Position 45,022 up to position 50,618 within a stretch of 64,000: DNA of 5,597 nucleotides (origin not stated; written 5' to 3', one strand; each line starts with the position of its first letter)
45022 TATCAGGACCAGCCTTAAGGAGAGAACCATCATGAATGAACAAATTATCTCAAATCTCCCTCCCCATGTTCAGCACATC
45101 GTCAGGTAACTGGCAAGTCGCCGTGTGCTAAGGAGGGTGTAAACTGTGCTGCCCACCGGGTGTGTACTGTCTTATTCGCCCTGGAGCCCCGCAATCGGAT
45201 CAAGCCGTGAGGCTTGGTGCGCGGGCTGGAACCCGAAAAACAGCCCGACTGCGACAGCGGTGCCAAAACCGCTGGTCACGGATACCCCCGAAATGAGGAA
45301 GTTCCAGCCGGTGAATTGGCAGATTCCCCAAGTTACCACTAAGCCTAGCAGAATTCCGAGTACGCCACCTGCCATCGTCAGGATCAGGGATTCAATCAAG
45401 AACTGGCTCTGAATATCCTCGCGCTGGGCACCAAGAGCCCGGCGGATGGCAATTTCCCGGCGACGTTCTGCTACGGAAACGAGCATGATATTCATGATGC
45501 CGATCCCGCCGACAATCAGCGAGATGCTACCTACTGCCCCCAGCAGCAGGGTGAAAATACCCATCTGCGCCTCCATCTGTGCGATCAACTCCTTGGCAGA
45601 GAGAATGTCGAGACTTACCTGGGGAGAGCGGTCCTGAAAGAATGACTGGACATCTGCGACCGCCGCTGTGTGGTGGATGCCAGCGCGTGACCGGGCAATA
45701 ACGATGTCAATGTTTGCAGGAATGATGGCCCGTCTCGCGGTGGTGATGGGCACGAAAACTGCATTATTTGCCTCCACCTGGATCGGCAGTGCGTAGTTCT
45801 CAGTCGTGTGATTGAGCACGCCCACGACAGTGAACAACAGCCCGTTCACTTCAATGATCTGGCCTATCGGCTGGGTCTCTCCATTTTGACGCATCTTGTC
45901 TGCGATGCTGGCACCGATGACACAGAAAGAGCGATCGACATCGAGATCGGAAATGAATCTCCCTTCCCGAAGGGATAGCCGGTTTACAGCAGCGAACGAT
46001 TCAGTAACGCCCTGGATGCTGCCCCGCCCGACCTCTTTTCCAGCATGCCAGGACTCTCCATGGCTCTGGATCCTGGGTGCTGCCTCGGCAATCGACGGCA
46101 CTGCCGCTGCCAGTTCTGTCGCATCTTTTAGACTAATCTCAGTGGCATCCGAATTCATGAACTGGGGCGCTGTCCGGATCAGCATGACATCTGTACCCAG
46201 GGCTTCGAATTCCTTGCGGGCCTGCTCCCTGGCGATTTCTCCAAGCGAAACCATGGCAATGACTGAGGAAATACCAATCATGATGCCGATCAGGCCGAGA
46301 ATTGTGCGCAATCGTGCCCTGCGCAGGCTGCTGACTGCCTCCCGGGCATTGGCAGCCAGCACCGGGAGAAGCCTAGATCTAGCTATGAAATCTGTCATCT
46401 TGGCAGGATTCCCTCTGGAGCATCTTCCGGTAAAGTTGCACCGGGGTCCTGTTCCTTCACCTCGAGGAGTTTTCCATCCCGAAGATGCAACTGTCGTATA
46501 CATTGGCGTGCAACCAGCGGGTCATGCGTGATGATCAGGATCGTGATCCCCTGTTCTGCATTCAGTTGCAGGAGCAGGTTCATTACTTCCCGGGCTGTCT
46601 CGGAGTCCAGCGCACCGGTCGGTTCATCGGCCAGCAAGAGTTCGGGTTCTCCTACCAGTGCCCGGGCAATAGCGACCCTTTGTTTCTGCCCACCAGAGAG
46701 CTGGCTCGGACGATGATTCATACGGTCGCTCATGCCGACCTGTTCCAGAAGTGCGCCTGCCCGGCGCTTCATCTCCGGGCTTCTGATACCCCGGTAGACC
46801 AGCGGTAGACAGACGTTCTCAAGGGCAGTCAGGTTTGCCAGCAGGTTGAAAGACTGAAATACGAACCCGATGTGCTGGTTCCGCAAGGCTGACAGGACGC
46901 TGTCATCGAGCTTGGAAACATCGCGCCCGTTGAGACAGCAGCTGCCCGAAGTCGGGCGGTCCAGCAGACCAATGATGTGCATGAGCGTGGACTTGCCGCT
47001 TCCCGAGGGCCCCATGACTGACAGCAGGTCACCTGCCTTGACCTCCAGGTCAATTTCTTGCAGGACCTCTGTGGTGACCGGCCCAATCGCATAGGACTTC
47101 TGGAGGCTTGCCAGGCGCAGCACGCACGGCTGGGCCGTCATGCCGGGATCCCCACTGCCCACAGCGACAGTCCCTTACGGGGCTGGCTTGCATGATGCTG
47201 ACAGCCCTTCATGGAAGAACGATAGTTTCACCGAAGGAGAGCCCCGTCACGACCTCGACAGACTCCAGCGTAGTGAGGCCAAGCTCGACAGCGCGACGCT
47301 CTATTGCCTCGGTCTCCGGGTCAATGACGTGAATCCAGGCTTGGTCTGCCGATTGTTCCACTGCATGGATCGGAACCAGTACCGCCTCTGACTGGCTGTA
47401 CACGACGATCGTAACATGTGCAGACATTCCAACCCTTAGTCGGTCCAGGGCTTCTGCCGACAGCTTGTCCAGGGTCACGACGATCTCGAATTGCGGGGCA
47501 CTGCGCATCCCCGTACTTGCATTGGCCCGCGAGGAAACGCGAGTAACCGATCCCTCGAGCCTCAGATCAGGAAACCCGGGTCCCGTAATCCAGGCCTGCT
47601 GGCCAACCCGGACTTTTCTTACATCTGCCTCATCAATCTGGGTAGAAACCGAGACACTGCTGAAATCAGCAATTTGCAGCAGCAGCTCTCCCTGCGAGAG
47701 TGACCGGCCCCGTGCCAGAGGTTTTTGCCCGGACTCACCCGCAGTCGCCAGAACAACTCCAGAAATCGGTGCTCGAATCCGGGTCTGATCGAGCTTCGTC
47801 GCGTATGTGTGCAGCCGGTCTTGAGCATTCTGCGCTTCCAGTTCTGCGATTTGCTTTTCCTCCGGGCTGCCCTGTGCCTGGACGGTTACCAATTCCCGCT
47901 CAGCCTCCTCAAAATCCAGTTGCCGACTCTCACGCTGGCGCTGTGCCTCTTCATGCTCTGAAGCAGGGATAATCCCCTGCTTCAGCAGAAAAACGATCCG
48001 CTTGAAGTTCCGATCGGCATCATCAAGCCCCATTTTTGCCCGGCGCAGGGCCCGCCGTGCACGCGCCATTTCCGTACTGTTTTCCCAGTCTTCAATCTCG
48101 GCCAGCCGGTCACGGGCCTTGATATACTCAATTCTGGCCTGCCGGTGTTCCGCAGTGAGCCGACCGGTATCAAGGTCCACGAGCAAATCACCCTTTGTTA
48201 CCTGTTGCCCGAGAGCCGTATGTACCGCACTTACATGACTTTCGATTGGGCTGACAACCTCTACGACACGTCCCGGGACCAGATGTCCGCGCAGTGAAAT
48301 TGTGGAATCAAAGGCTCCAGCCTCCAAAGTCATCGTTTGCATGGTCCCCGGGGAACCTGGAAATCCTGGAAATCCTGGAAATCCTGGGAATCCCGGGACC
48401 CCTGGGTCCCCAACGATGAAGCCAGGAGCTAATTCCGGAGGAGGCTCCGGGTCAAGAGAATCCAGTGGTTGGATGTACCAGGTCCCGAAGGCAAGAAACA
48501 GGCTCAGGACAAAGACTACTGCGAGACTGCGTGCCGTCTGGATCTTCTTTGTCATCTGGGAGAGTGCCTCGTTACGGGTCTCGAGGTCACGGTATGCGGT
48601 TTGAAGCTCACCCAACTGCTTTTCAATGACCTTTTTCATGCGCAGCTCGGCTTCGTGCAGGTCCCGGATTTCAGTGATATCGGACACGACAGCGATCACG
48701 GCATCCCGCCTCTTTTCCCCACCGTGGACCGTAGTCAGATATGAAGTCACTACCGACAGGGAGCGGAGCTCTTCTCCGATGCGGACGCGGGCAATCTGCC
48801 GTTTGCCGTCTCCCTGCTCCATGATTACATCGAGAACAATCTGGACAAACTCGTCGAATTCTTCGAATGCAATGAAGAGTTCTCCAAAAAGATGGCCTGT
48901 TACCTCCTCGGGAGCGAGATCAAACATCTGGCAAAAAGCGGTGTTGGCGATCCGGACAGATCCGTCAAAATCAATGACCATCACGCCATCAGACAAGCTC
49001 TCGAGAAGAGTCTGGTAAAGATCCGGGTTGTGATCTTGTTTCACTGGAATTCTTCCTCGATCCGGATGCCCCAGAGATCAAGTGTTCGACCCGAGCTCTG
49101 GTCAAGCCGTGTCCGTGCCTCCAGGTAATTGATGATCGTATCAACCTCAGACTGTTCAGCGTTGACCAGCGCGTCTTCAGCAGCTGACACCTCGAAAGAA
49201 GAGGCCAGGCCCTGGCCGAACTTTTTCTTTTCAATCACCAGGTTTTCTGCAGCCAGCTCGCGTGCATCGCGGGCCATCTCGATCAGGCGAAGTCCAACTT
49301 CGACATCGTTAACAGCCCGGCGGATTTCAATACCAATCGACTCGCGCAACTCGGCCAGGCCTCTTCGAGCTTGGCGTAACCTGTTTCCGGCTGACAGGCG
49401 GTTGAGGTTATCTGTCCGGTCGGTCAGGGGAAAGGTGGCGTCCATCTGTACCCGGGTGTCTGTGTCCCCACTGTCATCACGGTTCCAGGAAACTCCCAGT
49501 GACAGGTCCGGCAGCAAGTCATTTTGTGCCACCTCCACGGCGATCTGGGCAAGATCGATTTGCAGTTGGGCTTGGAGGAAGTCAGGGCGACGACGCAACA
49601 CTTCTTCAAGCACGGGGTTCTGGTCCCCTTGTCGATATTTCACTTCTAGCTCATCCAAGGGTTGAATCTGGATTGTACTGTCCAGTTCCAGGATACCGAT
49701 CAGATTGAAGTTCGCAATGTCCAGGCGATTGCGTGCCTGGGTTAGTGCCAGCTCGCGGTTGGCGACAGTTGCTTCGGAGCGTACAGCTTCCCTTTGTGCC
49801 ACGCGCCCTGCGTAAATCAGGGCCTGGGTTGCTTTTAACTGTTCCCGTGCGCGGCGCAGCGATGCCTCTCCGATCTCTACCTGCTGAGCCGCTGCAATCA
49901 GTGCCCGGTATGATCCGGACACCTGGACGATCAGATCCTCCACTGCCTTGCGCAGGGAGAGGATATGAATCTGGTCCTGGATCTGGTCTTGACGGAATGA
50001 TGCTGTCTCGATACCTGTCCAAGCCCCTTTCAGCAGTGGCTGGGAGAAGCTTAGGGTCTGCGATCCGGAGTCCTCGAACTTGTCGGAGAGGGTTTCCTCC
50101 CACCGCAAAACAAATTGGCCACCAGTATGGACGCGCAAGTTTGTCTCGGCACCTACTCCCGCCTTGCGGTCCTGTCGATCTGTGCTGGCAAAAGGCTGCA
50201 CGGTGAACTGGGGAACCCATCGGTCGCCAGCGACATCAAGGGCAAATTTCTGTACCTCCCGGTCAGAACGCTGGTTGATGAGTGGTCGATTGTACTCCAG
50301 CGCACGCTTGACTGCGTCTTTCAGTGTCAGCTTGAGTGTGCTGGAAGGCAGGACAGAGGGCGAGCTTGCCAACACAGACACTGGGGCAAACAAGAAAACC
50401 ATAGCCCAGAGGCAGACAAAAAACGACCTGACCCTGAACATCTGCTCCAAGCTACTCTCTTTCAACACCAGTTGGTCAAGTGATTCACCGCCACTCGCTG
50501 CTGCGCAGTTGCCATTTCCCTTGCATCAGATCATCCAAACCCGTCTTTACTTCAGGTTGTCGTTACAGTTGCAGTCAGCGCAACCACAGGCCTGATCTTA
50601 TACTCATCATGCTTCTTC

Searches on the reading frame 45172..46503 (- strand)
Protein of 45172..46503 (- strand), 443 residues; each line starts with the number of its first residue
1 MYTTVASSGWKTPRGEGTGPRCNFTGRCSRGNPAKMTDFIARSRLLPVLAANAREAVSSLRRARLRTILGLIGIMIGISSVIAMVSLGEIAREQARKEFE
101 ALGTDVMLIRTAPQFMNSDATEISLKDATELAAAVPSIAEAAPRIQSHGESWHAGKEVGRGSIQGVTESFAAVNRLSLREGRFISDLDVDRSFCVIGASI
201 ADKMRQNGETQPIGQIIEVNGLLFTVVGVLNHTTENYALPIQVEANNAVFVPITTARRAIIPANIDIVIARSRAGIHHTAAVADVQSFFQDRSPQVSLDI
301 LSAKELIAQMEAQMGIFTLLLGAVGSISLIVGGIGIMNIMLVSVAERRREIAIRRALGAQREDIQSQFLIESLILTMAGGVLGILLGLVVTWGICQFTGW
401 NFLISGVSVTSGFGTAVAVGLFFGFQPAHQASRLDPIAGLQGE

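Call 7: search_protein_families(library=pfam, proteins=[window:45172-46503:-], max_evalue=0.01)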
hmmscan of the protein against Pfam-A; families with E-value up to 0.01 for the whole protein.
window:45172-46503:- (443 aa): 2 families
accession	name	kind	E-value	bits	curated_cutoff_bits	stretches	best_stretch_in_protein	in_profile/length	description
PF12704.14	MacB_PCD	-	9.2e-35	121.2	27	1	67-286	1-205/207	MacB-like periplasmic core domain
PF02687.27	FtsX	-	4.3e-20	72.4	25.5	1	324-436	3-120/120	FtsX-like permease C-terminal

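Call 70: find_encoding_contigs(protein=window:45172-46503:-, flank=10000, max_places=10)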
Protein window:45172-46503:- (443 aa): no gene with exactly this product is on record in the collection.

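Call 71: find_encoding_contigs(protein=window:45175-46503:-, flank=10000, max_places=10)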
Protein window:45175-46503:- (443 aa): no gene with exactly this product is on record in the collection.

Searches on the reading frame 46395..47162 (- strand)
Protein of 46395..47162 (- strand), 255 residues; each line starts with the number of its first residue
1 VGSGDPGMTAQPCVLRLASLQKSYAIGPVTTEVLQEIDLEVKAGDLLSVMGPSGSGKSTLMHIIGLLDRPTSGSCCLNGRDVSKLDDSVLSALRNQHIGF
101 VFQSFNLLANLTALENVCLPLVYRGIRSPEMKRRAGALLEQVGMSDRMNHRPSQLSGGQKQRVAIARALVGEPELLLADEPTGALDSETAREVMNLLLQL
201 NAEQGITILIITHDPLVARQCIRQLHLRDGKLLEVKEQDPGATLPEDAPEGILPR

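Call 7: search_protein_families(library=pfam, proteins=[window:46395-47162:-], max_evalue=0.01)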
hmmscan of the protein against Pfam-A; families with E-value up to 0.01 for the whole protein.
window:46395-47162:- (255 aa): 5 families
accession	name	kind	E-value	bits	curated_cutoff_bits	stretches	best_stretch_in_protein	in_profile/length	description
PF00005.33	ABC_tran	-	2e-34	119.6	25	1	34-182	1-136/137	ABC transporter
PF13304.12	AAA_21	-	1.6e-08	35.4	27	1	141-217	224-302/304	AAA domain, putative AbiEii toxin, Type IV TA system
PF02463.25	SMC_N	-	2.3e-05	24.3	40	0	77-221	113-205/220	RecF/RecN/SMC N terminal domain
PF13401.12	AAA_22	-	0.0013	19.4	27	0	46-210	7-120/130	AAA domain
PF13555.12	AAA_29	-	0.0018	18.4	27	1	40-61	18-39/61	P-loop containing region of AAA domain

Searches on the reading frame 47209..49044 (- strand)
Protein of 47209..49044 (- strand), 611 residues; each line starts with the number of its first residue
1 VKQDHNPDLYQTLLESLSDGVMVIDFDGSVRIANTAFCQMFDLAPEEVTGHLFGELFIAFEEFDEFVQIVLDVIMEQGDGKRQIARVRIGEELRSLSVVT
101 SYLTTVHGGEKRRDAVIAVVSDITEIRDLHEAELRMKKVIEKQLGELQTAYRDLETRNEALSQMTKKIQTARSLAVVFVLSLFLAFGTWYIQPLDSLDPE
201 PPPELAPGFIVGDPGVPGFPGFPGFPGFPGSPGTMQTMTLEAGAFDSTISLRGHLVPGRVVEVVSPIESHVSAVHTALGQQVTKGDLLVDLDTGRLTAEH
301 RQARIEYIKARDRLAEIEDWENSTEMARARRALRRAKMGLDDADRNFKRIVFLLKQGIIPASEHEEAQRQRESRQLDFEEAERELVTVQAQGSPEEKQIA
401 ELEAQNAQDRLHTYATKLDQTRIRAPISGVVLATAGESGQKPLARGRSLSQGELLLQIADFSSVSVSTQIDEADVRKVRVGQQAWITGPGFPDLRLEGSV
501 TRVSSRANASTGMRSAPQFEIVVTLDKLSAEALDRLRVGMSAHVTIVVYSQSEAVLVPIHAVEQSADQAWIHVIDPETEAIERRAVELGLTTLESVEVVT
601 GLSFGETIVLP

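Call 7: search_protein_families(library=pfam, proteins=[window:47209-49044:-], max_evalue=0.01)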
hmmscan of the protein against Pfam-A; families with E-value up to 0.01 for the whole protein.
window:47209-49044:- (611 aa): 7 families
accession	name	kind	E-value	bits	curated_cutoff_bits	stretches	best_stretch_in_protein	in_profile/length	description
PF16576.10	HlyD_D23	-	3.7e-16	59.5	30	1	398-511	85-192/214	Barrel-sandwich domain of CusB or HlyD membrane-fusion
PF13437.12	HlyD_3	-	2.5e-14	54.3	22.2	1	423-526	2-94/106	HlyD family secretion protein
PF00989.32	PAS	-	6.2e-08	33.1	22.6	1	9-108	2-99/113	PAS fold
PF08448.16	PAS_4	-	2.3e-07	31.5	23.1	1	14-126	1-108/110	PAS fold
PF13188.13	PAS_8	-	3.3e-07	30.4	21.8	1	9-64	2-54/65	PAS domain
PF13426.13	PAS_9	-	3.1e-06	27.8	27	1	18-125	1-103/103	PAS domain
PF12860.13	PAS_7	-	0.00015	22.3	27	1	14-63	1-51/115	PAS fold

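Call 30: find_related_loci(query=window:47209-49044:-, collection=genome_contigs, flank=8000)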
Query window:47209-49044:- (611 aa) in genome_contigs; peptide patterns used: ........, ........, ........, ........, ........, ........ (x = any residue, [..] = any of these).
66 stretches matched a pattern; 5 encode a relative of the query (tblastn E <= 1e-3); 4 distinct loci.
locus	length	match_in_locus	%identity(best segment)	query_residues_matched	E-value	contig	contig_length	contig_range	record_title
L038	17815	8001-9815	95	1-611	0e+0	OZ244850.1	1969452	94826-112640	MAG: Gammaproteobacteria bacterium isolate ed37e13b-53fa-493c-b8f4-17445a644a29 genome assembly, chromosome: 1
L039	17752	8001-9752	58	4-610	0e+0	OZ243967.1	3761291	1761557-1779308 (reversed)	MAG: Paracoccaceae bacterium isolate 4657fcc7-8500-4423-a994-686d918c1c60 genome assembly, chromosome: 1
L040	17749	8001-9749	59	4-610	0e+0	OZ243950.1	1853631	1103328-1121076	MAG: uncultured candidatus Porisulfidus sp. isolate cf025a5e-a0dc-40a1-8d33-8cb912d294f5 genome assembly, chromosome: 1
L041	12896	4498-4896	38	416-558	8e-15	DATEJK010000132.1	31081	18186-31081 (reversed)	MAG TPA_asm: Terriglobales bacterium isolate SMAG_U8862 k141_668821, whole genome shotgun sequence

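Call 34: search_protein_families(library=pfam, proteins=[L038:4126-5415:-, L038:11984-12601:-, L038:2333-3199:-, L038:923-1999:-], max_evalue=0.001)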
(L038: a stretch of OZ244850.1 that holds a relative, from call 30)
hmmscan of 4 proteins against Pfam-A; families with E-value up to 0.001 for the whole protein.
L038:4126-5415:- (429 aa): 3 families
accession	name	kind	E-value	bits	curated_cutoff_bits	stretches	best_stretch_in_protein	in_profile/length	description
PF22022.2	Phage_int_M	-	6.4e-29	100.5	27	1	115-208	1-94/96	Phage integrase central domain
PF13356.12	Arm-DNA-bind_3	-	9e-27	93.5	27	1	21-106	1-83/83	Arm DNA-binding domain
PF00589.27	Phage_integrase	-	3.4e-24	86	27.1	1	225-392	6-168/172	Phage integrase family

L038:11984-12601:- (205 aa): 0 families

L038:2333-3199:- (288 aa): 2 families
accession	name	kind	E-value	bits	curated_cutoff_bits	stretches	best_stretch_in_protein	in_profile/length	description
PF12834.13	Phage_int_SAM_2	-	3.7e-20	72.7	22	1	1-83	1-85/91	Phage integrase, N-terminal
PF12835.12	Integrase_1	-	3e-14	53.6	23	1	123-234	27-149/149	Integrase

L038:923-1999:- (358 aa): 1 family
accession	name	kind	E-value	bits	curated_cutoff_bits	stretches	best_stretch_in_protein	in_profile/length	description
PF00145.23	DNA_methylase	-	1.4e-53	182.8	22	1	16-349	2-322/324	C-5 cytosine-specific DNA methylase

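Call 56: find_related_loci(query=window:47209-49044:-, collection=metagenome_contigs, flank=8000)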
Query window:47209-49044:- (611 aa) in metagenome_contigs; peptide patterns used: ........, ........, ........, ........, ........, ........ (x = any residue, [..] = any of these).
137 stretches matched a pattern, but none encodes a relative of the query by tblastn (E <= 1e-3).

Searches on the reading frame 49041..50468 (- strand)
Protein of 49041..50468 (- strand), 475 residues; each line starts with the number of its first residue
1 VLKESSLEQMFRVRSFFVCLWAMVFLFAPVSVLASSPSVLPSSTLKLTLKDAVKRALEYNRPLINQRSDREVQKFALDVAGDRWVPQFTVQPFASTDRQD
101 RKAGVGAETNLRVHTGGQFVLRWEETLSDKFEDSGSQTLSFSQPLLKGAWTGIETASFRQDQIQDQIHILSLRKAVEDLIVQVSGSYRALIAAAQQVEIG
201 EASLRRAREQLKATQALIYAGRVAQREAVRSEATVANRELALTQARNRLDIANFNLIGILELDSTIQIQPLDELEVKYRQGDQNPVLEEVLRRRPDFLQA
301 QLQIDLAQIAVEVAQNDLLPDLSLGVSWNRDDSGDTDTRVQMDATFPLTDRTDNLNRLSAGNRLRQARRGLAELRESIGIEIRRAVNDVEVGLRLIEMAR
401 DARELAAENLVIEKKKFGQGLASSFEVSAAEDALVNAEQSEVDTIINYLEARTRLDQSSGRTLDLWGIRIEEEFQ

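Call 7: search_protein_families(library=pfam, proteins=[window:49041-50468:-], max_evalue=0.01)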
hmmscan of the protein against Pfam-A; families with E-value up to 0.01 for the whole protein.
window:49041-50468:- (475 aa): 1 family
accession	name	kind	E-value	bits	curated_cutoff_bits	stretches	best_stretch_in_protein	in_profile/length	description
PF02321.23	OEP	-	6.9e-40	137.3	22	2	286-460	4-187/187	Outer membrane efflux protein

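Call 69: find_encoding_contigs(protein=window:49041-50468:-, flank=10000, max_places=10)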
Protein window:49041-50468:- (475 aa): no gene with exactly this product is on record in the collection.
